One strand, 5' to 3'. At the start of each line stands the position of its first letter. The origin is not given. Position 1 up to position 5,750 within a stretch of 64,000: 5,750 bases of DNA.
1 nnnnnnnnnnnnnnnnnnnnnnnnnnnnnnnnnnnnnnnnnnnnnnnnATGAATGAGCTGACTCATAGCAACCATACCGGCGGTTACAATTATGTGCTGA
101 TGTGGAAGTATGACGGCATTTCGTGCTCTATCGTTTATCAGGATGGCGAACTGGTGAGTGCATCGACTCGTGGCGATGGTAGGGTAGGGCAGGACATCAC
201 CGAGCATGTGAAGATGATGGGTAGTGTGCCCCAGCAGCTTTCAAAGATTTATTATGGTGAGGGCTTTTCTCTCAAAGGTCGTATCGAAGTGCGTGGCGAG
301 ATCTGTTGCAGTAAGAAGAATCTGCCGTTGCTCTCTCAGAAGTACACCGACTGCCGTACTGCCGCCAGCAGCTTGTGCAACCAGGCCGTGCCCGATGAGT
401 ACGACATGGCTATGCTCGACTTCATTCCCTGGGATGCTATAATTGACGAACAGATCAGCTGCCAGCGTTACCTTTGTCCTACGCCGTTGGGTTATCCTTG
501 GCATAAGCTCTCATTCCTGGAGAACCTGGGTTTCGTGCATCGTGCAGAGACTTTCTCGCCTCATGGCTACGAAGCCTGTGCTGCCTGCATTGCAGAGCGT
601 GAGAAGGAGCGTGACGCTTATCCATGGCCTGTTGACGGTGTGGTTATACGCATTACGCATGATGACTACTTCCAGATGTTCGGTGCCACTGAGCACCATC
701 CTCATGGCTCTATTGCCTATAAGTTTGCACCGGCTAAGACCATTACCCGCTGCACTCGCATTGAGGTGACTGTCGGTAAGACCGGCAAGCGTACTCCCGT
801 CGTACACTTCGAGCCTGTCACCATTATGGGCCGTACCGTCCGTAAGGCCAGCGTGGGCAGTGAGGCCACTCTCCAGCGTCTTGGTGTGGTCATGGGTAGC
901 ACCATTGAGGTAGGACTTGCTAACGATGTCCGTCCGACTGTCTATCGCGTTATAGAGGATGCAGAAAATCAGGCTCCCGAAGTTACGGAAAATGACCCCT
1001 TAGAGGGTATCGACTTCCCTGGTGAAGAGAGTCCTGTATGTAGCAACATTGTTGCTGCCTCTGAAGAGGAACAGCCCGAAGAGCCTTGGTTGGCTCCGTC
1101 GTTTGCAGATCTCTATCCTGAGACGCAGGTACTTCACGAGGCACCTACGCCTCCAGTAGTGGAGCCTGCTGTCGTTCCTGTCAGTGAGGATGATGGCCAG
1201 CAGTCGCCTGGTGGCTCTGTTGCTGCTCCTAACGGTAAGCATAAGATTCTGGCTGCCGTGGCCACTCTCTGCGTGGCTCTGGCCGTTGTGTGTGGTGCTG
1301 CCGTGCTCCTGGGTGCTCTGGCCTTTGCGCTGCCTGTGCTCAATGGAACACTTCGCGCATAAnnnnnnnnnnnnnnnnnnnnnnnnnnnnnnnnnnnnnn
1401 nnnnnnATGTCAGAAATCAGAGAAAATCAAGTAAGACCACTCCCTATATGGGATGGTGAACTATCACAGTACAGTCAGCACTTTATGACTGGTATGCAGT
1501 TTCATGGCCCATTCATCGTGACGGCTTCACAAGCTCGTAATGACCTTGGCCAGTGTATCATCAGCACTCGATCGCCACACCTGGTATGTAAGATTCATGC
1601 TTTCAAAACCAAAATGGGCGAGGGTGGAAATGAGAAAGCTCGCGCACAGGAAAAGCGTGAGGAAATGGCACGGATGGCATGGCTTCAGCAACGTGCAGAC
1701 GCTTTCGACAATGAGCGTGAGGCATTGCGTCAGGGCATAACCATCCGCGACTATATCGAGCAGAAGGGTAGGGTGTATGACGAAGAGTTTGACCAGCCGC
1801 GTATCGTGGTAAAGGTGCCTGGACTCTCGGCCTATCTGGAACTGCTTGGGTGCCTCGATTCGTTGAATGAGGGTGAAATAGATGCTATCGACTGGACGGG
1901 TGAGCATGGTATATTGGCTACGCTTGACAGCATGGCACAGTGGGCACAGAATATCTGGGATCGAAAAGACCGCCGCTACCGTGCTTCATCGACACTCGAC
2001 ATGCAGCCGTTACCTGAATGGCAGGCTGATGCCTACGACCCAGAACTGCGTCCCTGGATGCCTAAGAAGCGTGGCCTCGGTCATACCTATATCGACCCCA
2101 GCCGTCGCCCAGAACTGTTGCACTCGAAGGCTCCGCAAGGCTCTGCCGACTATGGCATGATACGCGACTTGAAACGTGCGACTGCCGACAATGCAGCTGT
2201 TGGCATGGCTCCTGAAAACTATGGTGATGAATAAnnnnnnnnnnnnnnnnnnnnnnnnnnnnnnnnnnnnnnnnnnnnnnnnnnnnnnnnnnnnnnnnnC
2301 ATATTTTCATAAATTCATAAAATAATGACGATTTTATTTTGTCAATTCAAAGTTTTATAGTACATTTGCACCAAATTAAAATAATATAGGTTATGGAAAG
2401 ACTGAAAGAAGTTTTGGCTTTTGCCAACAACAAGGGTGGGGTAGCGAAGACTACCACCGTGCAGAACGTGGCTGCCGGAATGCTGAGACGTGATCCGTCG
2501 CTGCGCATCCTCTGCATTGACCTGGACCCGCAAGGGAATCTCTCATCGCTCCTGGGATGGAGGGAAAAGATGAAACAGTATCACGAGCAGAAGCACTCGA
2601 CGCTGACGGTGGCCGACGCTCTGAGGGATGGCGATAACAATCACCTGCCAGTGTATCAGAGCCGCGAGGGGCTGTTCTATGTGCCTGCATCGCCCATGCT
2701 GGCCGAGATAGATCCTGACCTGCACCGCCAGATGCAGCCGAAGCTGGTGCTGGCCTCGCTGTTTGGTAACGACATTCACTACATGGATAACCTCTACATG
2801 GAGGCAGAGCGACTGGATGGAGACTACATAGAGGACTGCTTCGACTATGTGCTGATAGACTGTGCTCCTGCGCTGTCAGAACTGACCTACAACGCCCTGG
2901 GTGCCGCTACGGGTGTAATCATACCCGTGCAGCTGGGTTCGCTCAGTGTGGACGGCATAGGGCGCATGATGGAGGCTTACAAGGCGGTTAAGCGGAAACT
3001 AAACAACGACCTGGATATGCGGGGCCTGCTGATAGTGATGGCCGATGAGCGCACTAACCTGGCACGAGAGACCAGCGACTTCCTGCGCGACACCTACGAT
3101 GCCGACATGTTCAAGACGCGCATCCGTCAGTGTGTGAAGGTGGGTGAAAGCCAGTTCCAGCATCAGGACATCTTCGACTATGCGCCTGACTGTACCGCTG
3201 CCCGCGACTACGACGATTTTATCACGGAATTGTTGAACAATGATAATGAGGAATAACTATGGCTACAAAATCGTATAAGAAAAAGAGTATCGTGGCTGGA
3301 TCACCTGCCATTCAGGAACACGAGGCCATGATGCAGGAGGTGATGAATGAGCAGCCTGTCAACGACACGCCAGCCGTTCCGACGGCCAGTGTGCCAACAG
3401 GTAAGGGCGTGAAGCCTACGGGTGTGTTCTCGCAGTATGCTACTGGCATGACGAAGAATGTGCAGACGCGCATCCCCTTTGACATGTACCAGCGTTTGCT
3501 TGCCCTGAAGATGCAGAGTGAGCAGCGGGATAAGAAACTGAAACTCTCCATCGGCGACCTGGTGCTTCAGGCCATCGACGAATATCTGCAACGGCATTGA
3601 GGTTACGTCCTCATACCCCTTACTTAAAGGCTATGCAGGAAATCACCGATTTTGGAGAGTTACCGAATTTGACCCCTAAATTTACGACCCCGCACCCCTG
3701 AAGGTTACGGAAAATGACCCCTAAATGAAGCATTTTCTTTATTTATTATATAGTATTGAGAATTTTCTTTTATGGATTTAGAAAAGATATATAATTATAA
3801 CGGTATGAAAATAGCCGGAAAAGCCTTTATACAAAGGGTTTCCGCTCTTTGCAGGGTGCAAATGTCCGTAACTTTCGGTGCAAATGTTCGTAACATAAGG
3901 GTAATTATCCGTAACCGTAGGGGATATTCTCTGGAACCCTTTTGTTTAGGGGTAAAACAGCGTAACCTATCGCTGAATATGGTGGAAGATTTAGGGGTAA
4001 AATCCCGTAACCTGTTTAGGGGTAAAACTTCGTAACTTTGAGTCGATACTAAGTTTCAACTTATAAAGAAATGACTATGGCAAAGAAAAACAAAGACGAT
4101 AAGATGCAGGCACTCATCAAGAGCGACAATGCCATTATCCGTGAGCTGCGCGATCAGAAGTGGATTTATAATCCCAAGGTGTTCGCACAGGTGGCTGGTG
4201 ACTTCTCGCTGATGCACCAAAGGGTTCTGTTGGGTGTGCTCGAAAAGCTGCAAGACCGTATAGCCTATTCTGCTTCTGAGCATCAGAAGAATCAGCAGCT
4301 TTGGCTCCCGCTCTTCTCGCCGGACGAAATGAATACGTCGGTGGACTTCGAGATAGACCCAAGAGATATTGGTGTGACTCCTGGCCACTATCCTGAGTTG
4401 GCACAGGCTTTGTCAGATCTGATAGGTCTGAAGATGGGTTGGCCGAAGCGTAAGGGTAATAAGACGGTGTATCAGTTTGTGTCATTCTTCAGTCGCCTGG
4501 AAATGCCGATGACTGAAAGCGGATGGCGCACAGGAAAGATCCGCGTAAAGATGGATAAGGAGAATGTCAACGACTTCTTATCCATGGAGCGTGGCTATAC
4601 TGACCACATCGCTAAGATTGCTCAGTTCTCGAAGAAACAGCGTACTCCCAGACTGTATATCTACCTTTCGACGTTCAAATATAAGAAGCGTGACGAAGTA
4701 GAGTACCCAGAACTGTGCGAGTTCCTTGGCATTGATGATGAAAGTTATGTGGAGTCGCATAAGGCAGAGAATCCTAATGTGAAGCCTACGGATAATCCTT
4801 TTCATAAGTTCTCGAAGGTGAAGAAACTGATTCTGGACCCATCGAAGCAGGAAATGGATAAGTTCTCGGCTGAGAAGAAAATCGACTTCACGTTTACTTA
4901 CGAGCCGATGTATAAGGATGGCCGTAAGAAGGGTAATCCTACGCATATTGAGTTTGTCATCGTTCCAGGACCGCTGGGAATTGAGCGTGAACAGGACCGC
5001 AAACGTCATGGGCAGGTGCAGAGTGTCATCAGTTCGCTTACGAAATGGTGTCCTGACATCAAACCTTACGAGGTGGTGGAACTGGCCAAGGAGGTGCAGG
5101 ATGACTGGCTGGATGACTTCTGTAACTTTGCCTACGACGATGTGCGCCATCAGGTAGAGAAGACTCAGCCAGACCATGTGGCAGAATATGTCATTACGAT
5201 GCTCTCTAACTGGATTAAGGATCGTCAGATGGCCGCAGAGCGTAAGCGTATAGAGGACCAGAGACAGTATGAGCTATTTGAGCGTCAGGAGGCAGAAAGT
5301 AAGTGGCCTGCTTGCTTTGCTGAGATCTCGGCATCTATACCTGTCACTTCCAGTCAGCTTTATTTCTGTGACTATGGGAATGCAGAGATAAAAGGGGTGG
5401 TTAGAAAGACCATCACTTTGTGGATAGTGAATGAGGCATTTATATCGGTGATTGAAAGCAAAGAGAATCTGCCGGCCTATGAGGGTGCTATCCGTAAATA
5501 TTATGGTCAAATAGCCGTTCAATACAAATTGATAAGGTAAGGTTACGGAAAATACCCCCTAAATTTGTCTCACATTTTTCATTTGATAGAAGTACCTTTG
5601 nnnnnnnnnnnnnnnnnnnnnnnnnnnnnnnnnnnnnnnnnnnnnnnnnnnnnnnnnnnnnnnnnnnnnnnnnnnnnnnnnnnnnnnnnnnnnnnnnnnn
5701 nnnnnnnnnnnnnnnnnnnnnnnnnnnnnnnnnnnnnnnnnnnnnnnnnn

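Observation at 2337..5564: Plasmid-type partition and iteron/Rep replication module in a tailed phage: a likely phage-plasmid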

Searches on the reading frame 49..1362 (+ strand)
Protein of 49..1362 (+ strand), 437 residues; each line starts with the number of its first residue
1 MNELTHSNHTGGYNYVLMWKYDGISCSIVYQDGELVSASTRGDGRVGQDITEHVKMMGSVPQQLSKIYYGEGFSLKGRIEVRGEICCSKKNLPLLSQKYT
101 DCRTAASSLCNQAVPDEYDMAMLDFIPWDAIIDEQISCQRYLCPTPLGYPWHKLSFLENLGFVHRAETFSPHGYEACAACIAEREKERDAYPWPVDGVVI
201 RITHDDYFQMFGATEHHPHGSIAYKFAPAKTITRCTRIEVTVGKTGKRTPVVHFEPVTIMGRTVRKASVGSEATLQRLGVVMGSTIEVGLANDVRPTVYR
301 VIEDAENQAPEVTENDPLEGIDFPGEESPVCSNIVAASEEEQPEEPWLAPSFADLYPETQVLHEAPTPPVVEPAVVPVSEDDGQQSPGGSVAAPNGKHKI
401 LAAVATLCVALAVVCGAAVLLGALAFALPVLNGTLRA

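Call 4: search_protein_families(library=pfam, proteins=[window:49-1362:+], max_evalue=0.1)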
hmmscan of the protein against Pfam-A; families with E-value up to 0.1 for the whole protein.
window:49-1362:+ (437 aa): 2 families
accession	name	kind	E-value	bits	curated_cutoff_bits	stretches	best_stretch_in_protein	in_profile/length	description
PF01653.23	DNA_ligase_aden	-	8e-33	114.5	27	1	13-228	42-252/253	NAD-dependent DNA ligase adenylation domain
PF03120.22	DNA_ligase_OB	-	9.9e-17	61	32.9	1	233-307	2-76/79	NAD-dependent DNA ligase OB-fold domain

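Call 9: search_protein_families(library=phrogs, proteins=[window:49-1362:+], max_evalue=0.001)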
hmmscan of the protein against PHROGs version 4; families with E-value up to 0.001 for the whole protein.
window:49-1362:+ (437 aa): 2 families
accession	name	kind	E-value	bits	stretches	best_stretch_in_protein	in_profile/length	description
phrog_3869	-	DNA, RNA and nucleotide metabolism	9.6e-66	223.6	1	11-320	104-399/656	NAD-dependent DNA ligase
phrog_3359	-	DNA, RNA and nucleotide metabolism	1.4e-32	114.2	1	12-303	72-324/325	NAD-dependent DNA ligase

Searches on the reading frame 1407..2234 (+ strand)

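Call 4: search_protein_families(library=pfam, proteins=[window:1407-2234:+], max_evalue=0.1)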
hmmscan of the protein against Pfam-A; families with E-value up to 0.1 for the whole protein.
window:1407-2234:+ (275 aa): 1 family
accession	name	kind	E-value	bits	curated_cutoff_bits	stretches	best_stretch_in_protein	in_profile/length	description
PF22391.1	DUF6975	-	0.018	15.1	27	1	58-109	30-75/198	Family of unknown function (DUF6975)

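Call 9: search_protein_families(library=phrogs, proteins=[window:1407-2234:+], max_evalue=0.001)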
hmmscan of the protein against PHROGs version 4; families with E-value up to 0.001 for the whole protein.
window:1407-2234:+ (275 aa): 0 families

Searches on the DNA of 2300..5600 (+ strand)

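Call 6: search_dna_similar(query=window:2300-5600:+, collection=phages, mode=distant, max_rows=20)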
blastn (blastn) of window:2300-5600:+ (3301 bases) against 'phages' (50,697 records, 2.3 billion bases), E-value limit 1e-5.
No match.

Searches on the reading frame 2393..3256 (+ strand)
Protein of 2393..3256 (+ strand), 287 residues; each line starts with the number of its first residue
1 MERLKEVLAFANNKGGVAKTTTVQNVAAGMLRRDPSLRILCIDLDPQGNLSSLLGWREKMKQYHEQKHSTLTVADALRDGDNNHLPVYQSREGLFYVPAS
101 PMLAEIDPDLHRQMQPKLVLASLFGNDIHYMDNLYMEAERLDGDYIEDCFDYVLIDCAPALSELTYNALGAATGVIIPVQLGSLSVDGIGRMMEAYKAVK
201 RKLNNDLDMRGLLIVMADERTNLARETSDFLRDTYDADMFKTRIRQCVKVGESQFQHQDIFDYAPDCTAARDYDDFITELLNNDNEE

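Call 4: search_protein_families(library=pfam, proteins=[window:2393-3256:+], max_evalue=0.1)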
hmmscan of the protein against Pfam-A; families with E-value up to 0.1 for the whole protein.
window:2393-3256:+ (287 aa): 8 families
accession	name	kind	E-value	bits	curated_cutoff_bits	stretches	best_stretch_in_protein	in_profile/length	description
PF13614.12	AAA_31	-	4.3e-34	118.4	27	1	6-209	2-177/177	AAA domain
PF01656.29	CbiA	-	1.7e-15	57.5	25.4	1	8-258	1-123/125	CobQ/CobB/MinD/ParA nucleotide binding domain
PF09140.17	MipZ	-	9.8e-05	22.2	20.7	1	7-76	2-67/262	ATPase MipZ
PF00142.24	Fer4_NifH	-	0.00055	19.9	25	1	13-53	7-45/271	4Fe-4S iron sulfur cluster binding proteins, NifH/frxC family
PF10609.15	ParA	-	0.00072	19.5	27.1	1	4-67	2-64/246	NUBPL iron-transfer P-loop NTPase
PF07015.17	VirC1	-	0.015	15.1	24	0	147-200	81-131/231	VirC1 protein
PF02374.21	ArsA_ATPase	-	0.021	14.5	24.3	0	11-56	6-49/305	Anion-transporting ATPase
PF16784.11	HNHc_6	-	0.064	13.3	26.6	0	215-260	96-138/204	Putative HNHc nuclease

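Call 9: search_protein_families(library=phrogs, proteins=[window:2393-3256:+], max_evalue=0.001)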
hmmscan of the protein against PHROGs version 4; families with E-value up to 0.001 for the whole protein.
window:2393-3256:+ (287 aa): 1 family
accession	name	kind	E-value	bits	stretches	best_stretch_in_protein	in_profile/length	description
phrog_164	-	DNA, RNA and nucleotide metabolism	1.6e-50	173.6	1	6-283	225-472/500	ParA-like partition protein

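Call 40: search_dna_similar(query=window:2393-3256:+, collection=phages, mode=protein, max_rows=15, max_evalue=0.00001)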
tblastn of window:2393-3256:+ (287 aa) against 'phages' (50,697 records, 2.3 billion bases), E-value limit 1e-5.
Records with a match: 101; places in all: 101; records where one place covers at least 80% of the query: 80.
Best place of each record, by identity: <60% 101.
By first word of the organism name: Bacteriophage 51; Bacillus 10; Listeria 6; Acinetobacter 6; Natrialba 4; Enterococcus 3; Ochrobactrum 2; Aphanizomenon 2; Streptomyces 2; Lactobacillus 2; and 10 more.
By host as written in the record: - 61; Listeria monocytogenes 6; Enterococcus faecalis 2; Ochrobactrum intermedium 2; Natrialba magadii ATCC 43099 2; Streptomyces lividans JI 1326 2; Lactobacillus brevis ATCC 367 2; Bacillus subtilis 2; and 18 more.
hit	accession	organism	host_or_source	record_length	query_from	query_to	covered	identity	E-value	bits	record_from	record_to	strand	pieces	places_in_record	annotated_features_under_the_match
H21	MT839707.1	Bacteriophage sp.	human fecal samples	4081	6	285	98%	33.9%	4e-44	165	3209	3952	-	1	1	record has no annotation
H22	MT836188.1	Bacteriophage sp.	human fecal samples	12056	1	287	100%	31.5%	1e-28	120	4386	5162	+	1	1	record has no annotation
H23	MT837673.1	Bacteriophage sp.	human fecal samples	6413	7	281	96%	32.3%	9e-36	141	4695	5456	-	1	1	record has no annotation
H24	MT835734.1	Bacteriophage sp.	human fecal samples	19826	7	281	96%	32.0%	6e-34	136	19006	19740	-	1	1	record has no annotation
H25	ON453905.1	Flavonifractor phage Cormatin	Flavonifractor plautii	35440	6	281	96%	31.8%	3e-23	104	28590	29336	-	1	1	ParA-like partition protein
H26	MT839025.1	Bacteriophage sp.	human fecal samples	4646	4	284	98%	31.0%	1e-29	123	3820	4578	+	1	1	record has no annotation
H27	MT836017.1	Bacteriophage sp.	human fecal samples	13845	4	281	97%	31.3%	1e-32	132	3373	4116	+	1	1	record has no annotation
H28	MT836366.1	Bacteriophage sp.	human fecal samples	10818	2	281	98%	31.1%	5e-34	136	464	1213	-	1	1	record has no annotation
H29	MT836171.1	Bacteriophage sp.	human fecal samples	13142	6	281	96%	31.4%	8e-36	141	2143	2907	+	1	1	record has no annotation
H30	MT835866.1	Bacteriophage sp.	human fecal samples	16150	7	281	96%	31.3%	6e-24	107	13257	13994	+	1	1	record has no annotation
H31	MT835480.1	Bacteriophage sp.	human fecal samples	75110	7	280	95%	31.3%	1e-24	108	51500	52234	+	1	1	record has no annotation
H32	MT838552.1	Bacteriophage sp.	human fecal samples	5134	6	284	97%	30.5%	3e-33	133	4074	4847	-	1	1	record has no annotation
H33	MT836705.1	Bacteriophage sp.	human fecal samples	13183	4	281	97%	30.6%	1e-34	137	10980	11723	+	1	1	record has no annotation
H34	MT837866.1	Bacteriophage sp.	human fecal samples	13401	4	282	97%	30.5%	3e-32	131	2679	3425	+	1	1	record has no annotation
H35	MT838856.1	Bacteriophage sp.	human fecal samples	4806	6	284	97%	30.4%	3e-29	122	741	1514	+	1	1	record has no annotation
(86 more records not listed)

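Call 92: search_protein_families(library=ncbifam, proteins=[window:2393-3256:+], max_evalue=0.01)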
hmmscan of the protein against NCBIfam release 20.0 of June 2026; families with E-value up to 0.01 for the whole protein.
window:2393-3256:+ (287 aa): 15 families
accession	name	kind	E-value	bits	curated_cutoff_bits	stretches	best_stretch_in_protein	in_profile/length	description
NF041546.1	ParA_partition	equivalog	1.7e-24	86.5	180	2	147-278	74-202/203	ParA family partition ATPase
TIGR03453.1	partition_RepA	equivalog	3.1e-21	75.7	348.45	1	6-285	105-374/387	plasmid partitioning protein RepA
NF010443.0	PRK13869.1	subfamily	9.5e-14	51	446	1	6-192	122-294/405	plasmid-partitioning protein RepA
TIGR03371.1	cellulose_yhjQ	equivalog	2.1e-11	43.8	157.85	1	7-275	3-236/246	cellulose biosynthesis protein BcsQ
NF041283.1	PrgP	equivalog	1.2e-10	41.2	400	1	7-249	4-227/297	ParA superfamily DNA segregation protein PrgP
NF010259.0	PRK13705.1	equivalog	1e-08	34.6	725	1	6-267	107-355/388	plasmid-partitioning protein SopA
TIGR01287.1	nifH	equivalog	1.8e-05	24.2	394.35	0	13-56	7-48/275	nitrogenase iron protein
TIGR01969.1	minD_arch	subfamily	2.1e-05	23.9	201.75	0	7-81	2-75/251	cell division ATPase MinD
TIGR01968.1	minD_bact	equivalog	2.8e-05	23.6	212.9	0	6-55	2-50/261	septum site-determining protein MinD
NF047398.1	AAA_KGGVGR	domain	3.1e-05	24.4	90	1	7-166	4-158/190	KGGVGR-motif variant AAA ATPase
NF033200.1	F430_CfbC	exception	0.0001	21.8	402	0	13-54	7-46/260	Ni-sirohydrochlorin a,c-diamide reductive cyclase ATP-dependent reductase subunit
NF009702.0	PRK13231.1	equivalog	0.0006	19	427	0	13-50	9-43/264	nitrogenase reductase-like protein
NF009701.0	PRK13230.1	subfamily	0.00074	18.6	350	0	13-60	8-53/291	nitrogenase reductase-like protein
NF010423.0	PRK13849.1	equivalog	0.0021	17.4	313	0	147-199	81-130/231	conjugal transfer ATPase VirC1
NF041136.1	MrpORP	equivalog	0.0043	16.4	450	1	1-69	1-68/365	iron-sulfur cluster carrier protein MrpORP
